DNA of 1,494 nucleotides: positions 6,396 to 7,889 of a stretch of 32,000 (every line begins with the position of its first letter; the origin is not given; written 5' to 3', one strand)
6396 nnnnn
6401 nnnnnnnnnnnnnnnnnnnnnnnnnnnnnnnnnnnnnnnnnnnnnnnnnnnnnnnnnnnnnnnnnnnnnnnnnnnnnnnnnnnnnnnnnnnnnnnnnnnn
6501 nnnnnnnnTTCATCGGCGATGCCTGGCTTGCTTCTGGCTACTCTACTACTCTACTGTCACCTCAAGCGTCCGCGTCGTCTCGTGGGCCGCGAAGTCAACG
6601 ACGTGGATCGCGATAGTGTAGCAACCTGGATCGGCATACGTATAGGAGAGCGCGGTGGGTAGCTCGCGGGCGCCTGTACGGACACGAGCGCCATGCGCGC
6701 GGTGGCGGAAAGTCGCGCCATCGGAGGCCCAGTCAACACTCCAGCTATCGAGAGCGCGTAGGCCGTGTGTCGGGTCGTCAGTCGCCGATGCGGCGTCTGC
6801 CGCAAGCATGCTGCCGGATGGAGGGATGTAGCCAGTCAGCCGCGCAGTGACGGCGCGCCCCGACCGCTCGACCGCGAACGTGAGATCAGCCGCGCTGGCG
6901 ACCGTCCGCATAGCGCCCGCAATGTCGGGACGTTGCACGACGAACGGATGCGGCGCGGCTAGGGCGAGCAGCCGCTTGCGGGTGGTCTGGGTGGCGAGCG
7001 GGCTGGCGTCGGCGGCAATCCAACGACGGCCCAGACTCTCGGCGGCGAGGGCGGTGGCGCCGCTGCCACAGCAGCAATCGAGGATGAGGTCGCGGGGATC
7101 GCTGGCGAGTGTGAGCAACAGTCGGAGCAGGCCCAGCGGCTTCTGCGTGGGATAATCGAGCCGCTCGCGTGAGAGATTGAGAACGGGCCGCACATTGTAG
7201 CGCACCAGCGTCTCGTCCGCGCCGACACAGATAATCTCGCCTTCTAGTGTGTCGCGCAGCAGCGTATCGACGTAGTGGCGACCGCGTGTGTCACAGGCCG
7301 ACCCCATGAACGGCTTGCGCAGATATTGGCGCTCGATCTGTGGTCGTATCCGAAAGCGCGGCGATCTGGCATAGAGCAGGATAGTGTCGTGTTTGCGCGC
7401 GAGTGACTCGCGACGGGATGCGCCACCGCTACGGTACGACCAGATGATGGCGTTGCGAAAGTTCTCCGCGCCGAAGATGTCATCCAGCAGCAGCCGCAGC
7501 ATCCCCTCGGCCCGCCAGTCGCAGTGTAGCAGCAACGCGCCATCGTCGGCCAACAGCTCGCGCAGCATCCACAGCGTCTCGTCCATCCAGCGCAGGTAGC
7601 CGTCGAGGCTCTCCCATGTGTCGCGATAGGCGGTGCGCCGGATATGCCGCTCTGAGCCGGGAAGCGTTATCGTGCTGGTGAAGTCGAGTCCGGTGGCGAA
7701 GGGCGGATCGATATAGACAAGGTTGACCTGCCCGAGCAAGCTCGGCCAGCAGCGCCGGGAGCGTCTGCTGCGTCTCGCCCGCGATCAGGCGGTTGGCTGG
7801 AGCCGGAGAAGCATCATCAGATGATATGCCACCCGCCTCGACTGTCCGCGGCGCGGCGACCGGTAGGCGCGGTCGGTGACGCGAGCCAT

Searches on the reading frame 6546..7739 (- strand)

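Call 47: search_protein_families(library=pfam, proteins=[window:6546-7739:-], max_evalue=0.00001)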
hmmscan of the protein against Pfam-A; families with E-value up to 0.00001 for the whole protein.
window:6546-7739:- (397 aa): 1 family
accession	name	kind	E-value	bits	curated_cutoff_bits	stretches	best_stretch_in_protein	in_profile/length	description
PF01555.25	N6_N4_Mtase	-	1.7e-32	113.6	26.7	1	5-247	1-213/221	DNA methylase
